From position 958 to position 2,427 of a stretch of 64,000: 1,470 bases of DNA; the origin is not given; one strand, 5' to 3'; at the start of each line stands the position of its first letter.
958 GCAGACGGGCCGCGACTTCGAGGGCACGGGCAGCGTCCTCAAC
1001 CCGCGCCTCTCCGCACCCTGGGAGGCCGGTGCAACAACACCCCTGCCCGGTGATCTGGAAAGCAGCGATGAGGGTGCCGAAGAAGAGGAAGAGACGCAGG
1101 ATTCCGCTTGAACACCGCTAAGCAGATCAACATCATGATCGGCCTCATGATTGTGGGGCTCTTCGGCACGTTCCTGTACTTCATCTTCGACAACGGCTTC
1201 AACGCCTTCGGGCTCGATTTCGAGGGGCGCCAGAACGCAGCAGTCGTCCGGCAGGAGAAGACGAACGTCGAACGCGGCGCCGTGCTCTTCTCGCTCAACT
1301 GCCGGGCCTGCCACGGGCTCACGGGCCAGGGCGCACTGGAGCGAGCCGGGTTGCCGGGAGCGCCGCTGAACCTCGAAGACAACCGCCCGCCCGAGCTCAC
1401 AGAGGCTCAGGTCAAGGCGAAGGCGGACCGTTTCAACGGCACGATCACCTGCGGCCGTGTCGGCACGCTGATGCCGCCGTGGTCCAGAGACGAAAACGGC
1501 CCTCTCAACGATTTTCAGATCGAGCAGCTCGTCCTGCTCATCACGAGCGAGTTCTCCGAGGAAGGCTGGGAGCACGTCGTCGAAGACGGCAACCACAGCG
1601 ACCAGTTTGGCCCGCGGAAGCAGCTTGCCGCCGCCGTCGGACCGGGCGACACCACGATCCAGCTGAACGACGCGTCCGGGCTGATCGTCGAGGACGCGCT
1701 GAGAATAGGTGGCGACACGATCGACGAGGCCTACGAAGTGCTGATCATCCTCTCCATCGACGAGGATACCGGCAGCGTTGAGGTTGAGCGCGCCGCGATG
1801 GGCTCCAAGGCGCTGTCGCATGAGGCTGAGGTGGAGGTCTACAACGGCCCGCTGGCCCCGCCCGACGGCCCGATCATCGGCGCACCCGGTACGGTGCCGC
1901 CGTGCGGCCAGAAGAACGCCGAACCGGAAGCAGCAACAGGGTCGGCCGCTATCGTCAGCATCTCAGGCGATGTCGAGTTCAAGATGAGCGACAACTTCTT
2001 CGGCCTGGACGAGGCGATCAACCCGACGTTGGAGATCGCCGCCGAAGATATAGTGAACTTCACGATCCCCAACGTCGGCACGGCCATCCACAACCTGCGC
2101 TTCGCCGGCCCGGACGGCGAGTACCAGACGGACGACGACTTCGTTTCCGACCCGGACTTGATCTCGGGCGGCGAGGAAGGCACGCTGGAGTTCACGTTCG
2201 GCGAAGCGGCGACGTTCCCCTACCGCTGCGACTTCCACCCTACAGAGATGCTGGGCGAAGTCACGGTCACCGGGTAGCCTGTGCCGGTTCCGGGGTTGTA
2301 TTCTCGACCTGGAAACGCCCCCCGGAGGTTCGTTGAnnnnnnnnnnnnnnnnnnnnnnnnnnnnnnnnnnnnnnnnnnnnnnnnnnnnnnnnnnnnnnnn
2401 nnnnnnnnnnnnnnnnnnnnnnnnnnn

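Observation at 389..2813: Cytochrome bc-type operon encoding a cytochrome c-cupredoxin fusion plus a separate lipoprotein blue-copper protein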

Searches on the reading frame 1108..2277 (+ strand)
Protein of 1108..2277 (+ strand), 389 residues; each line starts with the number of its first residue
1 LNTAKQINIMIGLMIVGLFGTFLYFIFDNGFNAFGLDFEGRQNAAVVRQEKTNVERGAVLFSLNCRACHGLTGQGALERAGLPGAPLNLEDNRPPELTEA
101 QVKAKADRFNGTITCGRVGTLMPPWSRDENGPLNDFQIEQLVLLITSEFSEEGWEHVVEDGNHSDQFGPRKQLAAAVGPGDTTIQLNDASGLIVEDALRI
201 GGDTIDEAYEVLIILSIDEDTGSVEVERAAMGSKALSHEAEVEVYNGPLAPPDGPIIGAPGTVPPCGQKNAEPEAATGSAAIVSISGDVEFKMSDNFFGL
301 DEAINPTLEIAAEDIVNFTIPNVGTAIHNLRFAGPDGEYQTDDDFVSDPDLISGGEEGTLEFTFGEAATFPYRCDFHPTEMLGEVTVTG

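Call 3: search_protein_families(library=pfam, proteins=[window:1108-2277:+], max_evalue=1)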
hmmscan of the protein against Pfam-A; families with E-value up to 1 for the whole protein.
window:1108-2277:+ (389 aa): 3 families
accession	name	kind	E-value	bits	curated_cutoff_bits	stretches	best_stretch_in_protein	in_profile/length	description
PF13442.11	Cytochrome_CBB3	-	1.7e-05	25.5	27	1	53-127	2-53/68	Cytochrome C oxidase, cbb3-type, subunit III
PF00127.26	Copper-bind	-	0.0002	22.1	21.2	1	310-387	21-98/99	Copper binding proteins, plastocyanin/azurin family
PF00034.26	Cytochrom_C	-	0.00033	22.3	21.3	1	54-105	1-49/90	Cytochrome c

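Call 4: search_protein_families(library=ncbifam, proteins=[window:1108-2277:+], max_evalue=1)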
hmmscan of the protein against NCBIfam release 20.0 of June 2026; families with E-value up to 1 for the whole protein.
window:1108-2277:+ (389 aa): 5 families
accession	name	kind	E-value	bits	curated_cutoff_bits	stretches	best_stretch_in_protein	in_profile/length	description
NF050122.1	bc1_QcrC_actin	exception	9.2e-05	21.9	200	1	47-77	129-159/253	cytochrome bc1 complex diheme cytochrome c subunit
TIGR00782.1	ccoP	equivalog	0.002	17.5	179.95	1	49-79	198-228/285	cytochrome-c oxidase, cbb3-type subunit III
TIGR02656.1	cyanin_plasto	equivalog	0.029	14.8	87.85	1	307-387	18-98/99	plastocyanin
TIGR00904.1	mreB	subfamily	0.034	13.2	365.75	1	172-208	152-188/334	MreB/Mrl family cell shape determining protein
NF045774.1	cytochro_C551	exception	0.18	11.8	118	0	41-75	26-60/110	cytochrome c551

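Call 6: find_homologous_proteins(query=window:1108-2277:+, max_evalue=0.001)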
Query window:1108-2277:+ (389 aa): 311 proteins with E <= 0.001 among 8000 candidates; the best 120 are listed.
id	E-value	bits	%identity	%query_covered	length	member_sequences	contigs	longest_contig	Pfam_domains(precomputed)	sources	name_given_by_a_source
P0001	9.0e-258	873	99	100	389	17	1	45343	PF00127.27,PF13442.12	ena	-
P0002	7.3e-232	787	88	100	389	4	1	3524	PF13442.12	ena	-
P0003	3.1e-228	775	86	100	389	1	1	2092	PF00127.27,PF13442.12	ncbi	-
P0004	6.6e-226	768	85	100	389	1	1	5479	PF13442.12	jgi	jgi:plastocyanin/mono/diheme cytochrome c family protein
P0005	2.4e-219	746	84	100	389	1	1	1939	PF00127.27,PF13442.12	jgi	jgi:plastocyanin/mono/diheme cytochrome c family protein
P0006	6.4e-217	738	83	98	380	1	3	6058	PF00127.27,PF13442.12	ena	-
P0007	2.2e-212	723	80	100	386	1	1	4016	-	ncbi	-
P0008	1.0e-211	721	81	100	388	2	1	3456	PF13442.12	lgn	-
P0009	3.3e-209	713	80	100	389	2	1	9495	PF00127.27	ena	-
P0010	2.1e-208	710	80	100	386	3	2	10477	PF00127.27,PF13442.12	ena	-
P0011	1.1e-207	708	80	100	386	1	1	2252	PF13442.12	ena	-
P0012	5.2e-206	702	78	100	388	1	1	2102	-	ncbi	-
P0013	4.0e-205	699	77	100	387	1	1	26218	PF13442.12,PF00034.27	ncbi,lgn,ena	-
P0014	1.6e-204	697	78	100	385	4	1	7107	PF00127.27,PF13442.12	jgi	-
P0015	5.0e-203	692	79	98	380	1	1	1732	-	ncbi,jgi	-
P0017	6.5e-201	685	77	100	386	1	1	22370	PF13442.12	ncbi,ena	-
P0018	5.5e-197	672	77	98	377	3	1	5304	PF00127.27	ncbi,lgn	-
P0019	4.0e-194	663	75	100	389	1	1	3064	PF13442.12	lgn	-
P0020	3.1e-193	660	76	98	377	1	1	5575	PF00127.27,PF13442.12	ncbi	-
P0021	4.0e-193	660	74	100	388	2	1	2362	PF13442.12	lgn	-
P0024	3.2e-191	653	77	98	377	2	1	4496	PF00127.27,PF13442.12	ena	-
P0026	3.3e-175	601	70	99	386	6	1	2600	PF13442.12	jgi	jgi:plastocyanin/mono/diheme cytochrome c family protein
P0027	1.2e-168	579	67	100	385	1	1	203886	PF13442.12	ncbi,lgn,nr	ncbi:MAG TPA: c-type cytochrome [Dehalococcoidia bacterium]|nr:c-type cytochrome [Dehalococcoidia ba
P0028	1.6e-167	575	66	100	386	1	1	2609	PF13473.13,PF13442.12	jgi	jgi:mono/diheme cytochrome c family protein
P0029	1.8e-166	572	66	99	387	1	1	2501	PF13442.12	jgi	jgi:mono/diheme cytochrome c family protein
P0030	1.0e-158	546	63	100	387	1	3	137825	PF00127.27,PF13442.12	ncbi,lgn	ncbi:MAG: plastocyanin/azurin family copper-binding protein [Dehalococcoidia bacterium]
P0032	1.0e-147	510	62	97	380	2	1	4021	PF00127.27,PF13442.12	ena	-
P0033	7.6e-147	507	61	99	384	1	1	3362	PF13473.13,PF13442.12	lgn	-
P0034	1.7e-143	496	58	99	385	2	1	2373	PF00127.27,PF13473.13,PF13442.12,PF00034.27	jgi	-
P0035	2.5e-132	460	55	99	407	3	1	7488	PF00127.27,PF13473.13,PF13442.12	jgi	jgi:mono/diheme cytochrome c family protein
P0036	8.4e-132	458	55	97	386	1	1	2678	PF00127.27,PF13473.13,PF13442.12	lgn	-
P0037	1.1e-131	457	57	97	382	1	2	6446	PF00127.27,PF13473.13,PF13442.12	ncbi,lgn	-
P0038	1.4e-129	450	57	99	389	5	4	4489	PF00127.27,PF13473.13,PF13442.12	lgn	-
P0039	6.4e-129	448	54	99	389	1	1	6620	PF00127.27,PF13473.13,PF13442.12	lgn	-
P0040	1.7e-127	444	55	97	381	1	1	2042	PF00127.27,PF13473.13,PF13442.12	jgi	-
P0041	1.3e-124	434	53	99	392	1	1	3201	PF00127.27,PF13473.13,PF13442.12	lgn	-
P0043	2.6e-123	430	52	99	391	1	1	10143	PF13473.13,PF13442.12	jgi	jgi:plastocyanin/mono/diheme cytochrome c family protein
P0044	3.6e-123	429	52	99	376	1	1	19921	PF00127.27,PF13473.13,PF13442.12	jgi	jgi:plastocyanin/mono/diheme cytochrome c family protein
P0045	3.3e-122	426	53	99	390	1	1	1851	PF00127.27,PF13473.13,PF13442.12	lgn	-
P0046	2.5e-119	417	51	99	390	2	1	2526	PF13473.13,PF13442.12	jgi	jgi:plastocyanin/mono/diheme cytochrome c family protein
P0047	6.5e-119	415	51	99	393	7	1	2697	PF00127.27,PF13473.13,PF13442.12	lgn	-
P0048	1.5e-118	414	51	99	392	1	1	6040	PF00127.27,PF13473.13,PF13442.12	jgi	jgi:plastocyanin/mono/diheme cytochrome c family protein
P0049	2.6e-118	413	52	99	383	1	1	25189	PF00127.27,PF13442.12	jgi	jgi:plastocyanin/mono/diheme cytochrome c family protein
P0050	7.3e-118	412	51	99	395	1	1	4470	PF00127.27,PF13473.13,PF13442.12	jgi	jgi:plastocyanin/mono/diheme cytochrome c family protein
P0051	1.7e-117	411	50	99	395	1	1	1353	PF00127.27,PF13473.13,PF13442.12,PF00034.27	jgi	jgi:mono/diheme cytochrome c family protein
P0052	6.2e-116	406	51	99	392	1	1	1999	PF13442.12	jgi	jgi:plastocyanin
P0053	2.2e-115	404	49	99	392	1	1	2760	PF13473.13,PF13442.12,PF00034.27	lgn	-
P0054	7.1e-115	402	51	99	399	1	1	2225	PF00127.27,PF13473.13,PF13442.12,PF00034.27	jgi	jgi:plastocyanin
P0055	2.8e-113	397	50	99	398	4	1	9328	PF13473.13,PF13442.12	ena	-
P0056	3.4e-113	397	49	99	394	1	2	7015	PF13473.13,PF13442.12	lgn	-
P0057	5.4e-112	393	50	99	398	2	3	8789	PF13442.12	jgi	-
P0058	1.6e-111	391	48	100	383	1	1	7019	PF00127.27,PF13473.13,PF13442.12,PF00034.27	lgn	-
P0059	5.8e-111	389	50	99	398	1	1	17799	PF00127.27,PF13473.13,PF13442.12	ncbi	ncbi:MAG: cupredoxin domain-containing protein [Chloroflexota bacterium]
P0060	1.2e-110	388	50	99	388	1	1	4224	PF00127.27,PF13473.13,PF13442.12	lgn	-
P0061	1.4e-110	388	50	99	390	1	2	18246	PF13442.12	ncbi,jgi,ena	-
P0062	3.9e-110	386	43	100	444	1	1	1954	PF00127.27,PF13473.13,PF13442.12,PF00034.27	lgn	-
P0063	6.3e-110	386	49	97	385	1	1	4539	PF13442.12,PF00034.27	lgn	-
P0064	6.8e-110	386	50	99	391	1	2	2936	PF13442.12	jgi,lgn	jgi:mono/diheme cytochrome c family protein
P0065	7.7e-110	385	49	99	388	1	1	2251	PF00127.27,PF13473.13,PF13442.12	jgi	jgi:plastocyanin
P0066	8.0e-110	385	49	97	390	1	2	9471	PF13473.13,PF13442.12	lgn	-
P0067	3.8e-109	383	49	99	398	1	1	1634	PF13442.12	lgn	-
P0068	5.4e-109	383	50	97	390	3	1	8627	PF13442.12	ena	-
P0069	7.7e-109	382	47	99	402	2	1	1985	PF13473.13,PF13442.12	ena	-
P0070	2.2e-108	381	47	100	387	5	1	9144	PF00127.27,PF13473.13,PF13442.12,PF00034.27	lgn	-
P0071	2.7e-108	380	47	100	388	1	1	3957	PF00127.27,PF13473.13,PF13442.12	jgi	jgi:plastocyanin/mono/diheme cytochrome c family protein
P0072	5.5e-108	379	48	99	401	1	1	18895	PF13473.13,PF13442.12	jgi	jgi:mono/diheme cytochrome c family protein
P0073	1.0e-107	379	47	99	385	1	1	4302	PF00127.27,PF13473.13,PF13442.12,PF00034.27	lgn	-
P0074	1.8e-107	378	48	97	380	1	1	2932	PF13473.13,PF13442.12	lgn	-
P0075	5.4e-107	376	46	99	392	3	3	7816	PF13473.13,PF13442.12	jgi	jgi:mono/diheme cytochrome c family protein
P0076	5.4e-107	376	49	97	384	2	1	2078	PF00127.27,PF13473.13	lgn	-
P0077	8.1e-107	376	46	99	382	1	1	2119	PF00127.27,PF13473.13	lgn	-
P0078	9.5e-107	375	48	99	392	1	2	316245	PF00127.27,PF13473.13,PF13442.12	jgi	jgi:plastocyanin/mono/diheme cytochrome c family protein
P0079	2.0e-106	374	48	99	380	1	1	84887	PF00034.27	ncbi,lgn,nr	ncbi:MAG: c-type cytochrome [Dehalococcoidia bacterium]|nr:c-type cytochrome [Dehalococcoidia bacter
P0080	2.1e-106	374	52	55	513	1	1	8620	PF00127.27,PF13473.13,PF13442.12,PF00034.27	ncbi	-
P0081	2.1e-106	374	48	99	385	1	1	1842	PF00127.27,PF13473.13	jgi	jgi:mono/diheme cytochrome c family protein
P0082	4.4e-106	373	48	99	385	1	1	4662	PF00127.27,PF13473.13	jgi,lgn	jgi:mono/diheme cytochrome c family protein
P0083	4.7e-106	373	42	100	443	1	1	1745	PF00127.27,PF13473.13,PF13442.12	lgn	-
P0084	5.9e-106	373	48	99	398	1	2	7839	PF13473.13,PF13442.12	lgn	-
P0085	6.6e-106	373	48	99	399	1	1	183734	PF00127.27,PF13473.13,PF13442.12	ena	-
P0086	7.5e-106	372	48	99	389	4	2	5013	PF00127.27,PF13473.13,PF13442.12,PF00034.27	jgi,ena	-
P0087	9.4e-106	372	44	74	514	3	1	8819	PF13473.13,PF13442.12,PF00034.27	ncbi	-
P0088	1.3e-105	372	46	100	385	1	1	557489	PF00127.27,PF13473.13,PF13442.12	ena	-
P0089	1.9e-105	371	48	67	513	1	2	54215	PF00127.27,PF13473.13,PF13442.12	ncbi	-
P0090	2.1e-105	371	49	100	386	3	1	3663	PF00127.27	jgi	-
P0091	4.5e-105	370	47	100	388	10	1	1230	PF00127.27,PF13473.13,PF13442.12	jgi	jgi:mono/diheme cytochrome c family protein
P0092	9.3e-105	369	48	63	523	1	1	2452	PF00127.27,PF13473.13,PF13442.12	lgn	-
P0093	1.0e-104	369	46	73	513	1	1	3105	PF00127.27,PF13442.12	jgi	jgi:plastocyanin/mono/diheme cytochrome c family protein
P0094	1.6e-104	368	51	53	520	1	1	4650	PF00127.27,PF13473.13,PF13442.12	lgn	-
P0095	1.9e-104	368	40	99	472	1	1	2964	PF00127.27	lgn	-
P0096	1.9e-104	368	48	67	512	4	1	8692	PF00127.27,PF13473.13,PF13442.12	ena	-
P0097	2.3e-104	367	48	100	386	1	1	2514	PF00127.27,PF13473.13,PF13442.12,PF00034.27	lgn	-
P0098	4.7e-104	366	48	99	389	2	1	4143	PF13473.13,PF13442.12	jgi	-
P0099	5.3e-104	366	46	63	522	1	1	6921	PF00127.27,PF13442.12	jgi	-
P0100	9.5e-104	365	48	100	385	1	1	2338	PF00127.27,PF13473.13,PF13442.12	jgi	-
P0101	5.9e-103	363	48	100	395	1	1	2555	PF00127.27,PF13473.13,PF13442.12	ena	-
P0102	8.2e-103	362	48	100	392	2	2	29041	PF00127.27,PF13473.13,PF13442.12,PF00034.27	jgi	jgi:mono/diheme cytochrome c family protein/plastocyanin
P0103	9.2e-103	362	47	100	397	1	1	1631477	PF00127.27,PF13473.13,PF13442.12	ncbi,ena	-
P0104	9.2e-103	362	47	66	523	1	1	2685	PF00127.27,PF13473.13,PF13442.12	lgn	-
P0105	9.9e-103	362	48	61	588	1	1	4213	PF00127.27,PF13473.13,PF13442.12,PF00034.27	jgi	jgi:plastocyanin/mono/diheme cytochrome c family protein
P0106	1.1e-102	362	51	55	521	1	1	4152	PF00127.27,PF13473.13,PF13442.12,PF00034.27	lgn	-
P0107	2.5e-102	361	49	93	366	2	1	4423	PF13442.12,PF00034.27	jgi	jgi:mono/diheme cytochrome c family protein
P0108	2.9e-102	361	55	55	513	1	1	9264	PF00127.27,PF13473.13,PF13442.12,PF00034.27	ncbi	-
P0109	7.8e-102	359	47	100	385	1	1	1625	PF00127.27,PF13473.13,PF13442.12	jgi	jgi:plastocyanin/mono/diheme cytochrome c family protein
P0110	8.8e-102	359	47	99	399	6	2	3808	PF00127.27,PF13473.13,PF13442.12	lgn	-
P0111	1.2e-101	359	42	100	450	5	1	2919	PF00127.27,PF13473.13,PF13442.12,PF00034.27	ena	-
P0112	2.2e-101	358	47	99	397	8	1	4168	PF00127.27,PF13473.13,PF13442.12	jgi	jgi:plastocyanin/mono/diheme cytochrome c family protein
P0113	3.5e-101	357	48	99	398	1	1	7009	PF00127.27,PF13442.12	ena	-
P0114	6.0e-101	356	44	73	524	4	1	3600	PF00127.27,PF13442.12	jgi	jgi:mono/diheme cytochrome c family protein/plastocyanin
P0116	1.0e-100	355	47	100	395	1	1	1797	PF00127.27,PF13473.13,PF13442.12,PF00034.27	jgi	jgi:plastocyanin/mono/diheme cytochrome c family protein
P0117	1.1e-100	355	47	97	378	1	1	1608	PF00127.27,PF13473.13,PF13442.12,PF00034.27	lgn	-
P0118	1.1e-100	355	47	99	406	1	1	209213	PF00127.27,PF13473.13,PF13442.12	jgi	jgi:plastocyanin/mono/diheme cytochrome c family protein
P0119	1.3e-100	355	47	100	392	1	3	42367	PF13473.13,PF13442.12,PF00034.27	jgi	jgi:mono/diheme cytochrome c family protein/plastocyanin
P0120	3.0e-100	354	47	99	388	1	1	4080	PF13473.13,PF13442.12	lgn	-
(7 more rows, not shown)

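Call 8: find_encoding_contigs(protein=P0027, flank=8000, max_places=3)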
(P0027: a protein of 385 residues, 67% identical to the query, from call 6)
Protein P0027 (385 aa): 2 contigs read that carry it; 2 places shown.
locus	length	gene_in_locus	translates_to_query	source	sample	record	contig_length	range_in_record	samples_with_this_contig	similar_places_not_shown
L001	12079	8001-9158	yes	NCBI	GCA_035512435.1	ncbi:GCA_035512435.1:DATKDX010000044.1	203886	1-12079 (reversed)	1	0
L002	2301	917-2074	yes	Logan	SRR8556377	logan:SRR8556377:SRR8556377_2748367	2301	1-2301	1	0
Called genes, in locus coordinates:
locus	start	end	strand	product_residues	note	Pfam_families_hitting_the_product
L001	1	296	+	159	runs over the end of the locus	PF00011:HSP20, PF17886:ArsA_HSP20 (weak)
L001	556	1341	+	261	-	PF01209:Ubie_methyltran (weak), PF13489:Methyltransf_23, PF05175:MTS (weak), PF13847:Methyltransf_31, PF08241:Methyltransf_11, PF08242:Methyltransf_12, PF13649:Methyltransf_25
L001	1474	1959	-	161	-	-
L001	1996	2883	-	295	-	PF01680:SOR_SNZ, PF05690:ThiG (weak)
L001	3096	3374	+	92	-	PF00404:Dockerin_1 (weak)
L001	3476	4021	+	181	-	PF12850:Metallophos_2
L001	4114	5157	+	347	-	PF14257:DUF4349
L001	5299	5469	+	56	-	-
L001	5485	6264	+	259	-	PF00033:Cytochrome_B, PF14358:DUF4405, PF13631:Cytochrom_B_N_2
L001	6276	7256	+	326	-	PF00032:Cytochrom_B_C (weak)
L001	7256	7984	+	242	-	PF00355:Rieske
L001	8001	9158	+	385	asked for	PF13442:Cytochrome_CBB3 (faint)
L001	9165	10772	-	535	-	PF00005:ABC_tran, PF00006:ATP-synt_ab (faint), PF13191:AAA_16 (faint), PF13476:AAA_23 (faint), PF13555:AAA_29 (faint), PF12848:ABC_tran_Xtn, PF00005:ABC_tran, PF13304:AAA_21 (weak), +12 more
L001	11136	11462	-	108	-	-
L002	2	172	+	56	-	?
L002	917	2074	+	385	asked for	PF13442:Cytochrome_CBB3 (faint)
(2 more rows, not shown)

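Call 9: find_encoding_contigs(protein=P0103, flank=8000, max_places=3)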
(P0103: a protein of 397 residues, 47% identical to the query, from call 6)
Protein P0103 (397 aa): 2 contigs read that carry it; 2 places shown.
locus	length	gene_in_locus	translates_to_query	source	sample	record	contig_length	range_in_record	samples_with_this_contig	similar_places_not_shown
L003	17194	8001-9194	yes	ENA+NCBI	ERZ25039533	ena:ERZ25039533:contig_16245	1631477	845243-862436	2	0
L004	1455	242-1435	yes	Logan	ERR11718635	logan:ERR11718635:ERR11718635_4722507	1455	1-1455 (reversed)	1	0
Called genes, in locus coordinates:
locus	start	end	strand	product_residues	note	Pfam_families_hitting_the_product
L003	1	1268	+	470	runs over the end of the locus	PF01565:FAD_binding_4, PF08031:BBE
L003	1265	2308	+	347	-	PF00586:AIRS, PF02769:AIRS_C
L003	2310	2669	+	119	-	PF13650:Asp_protease_2, PF13975:gag-asp_proteas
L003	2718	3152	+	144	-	-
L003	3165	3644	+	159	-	-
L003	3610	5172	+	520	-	PF02142:MGS, PF01808:AICARFT_IMPCHas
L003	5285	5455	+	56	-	-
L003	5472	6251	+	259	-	PF01292:Ni_hydr_CYTB (weak), PF00033:Cytochrome_B, PF14358:DUF4405 (weak), PF13631:Cytochrom_B_N_2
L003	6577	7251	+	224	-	-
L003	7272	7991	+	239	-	PF00355:Rieske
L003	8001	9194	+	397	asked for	PF13442:Cytochrome_CBB3 (weak), PF00127:Copper-bind (weak), PF13473:Cupredoxin_1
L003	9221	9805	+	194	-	PF13473:Cupredoxin_1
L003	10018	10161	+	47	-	-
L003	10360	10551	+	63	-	PF01165:Ribosomal_S21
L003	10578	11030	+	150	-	PF09424:YqeY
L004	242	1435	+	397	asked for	PF13442:Cytochrome_CBB3 (weak), PF00127:Copper-bind (weak), PF13473:Cupredoxin_1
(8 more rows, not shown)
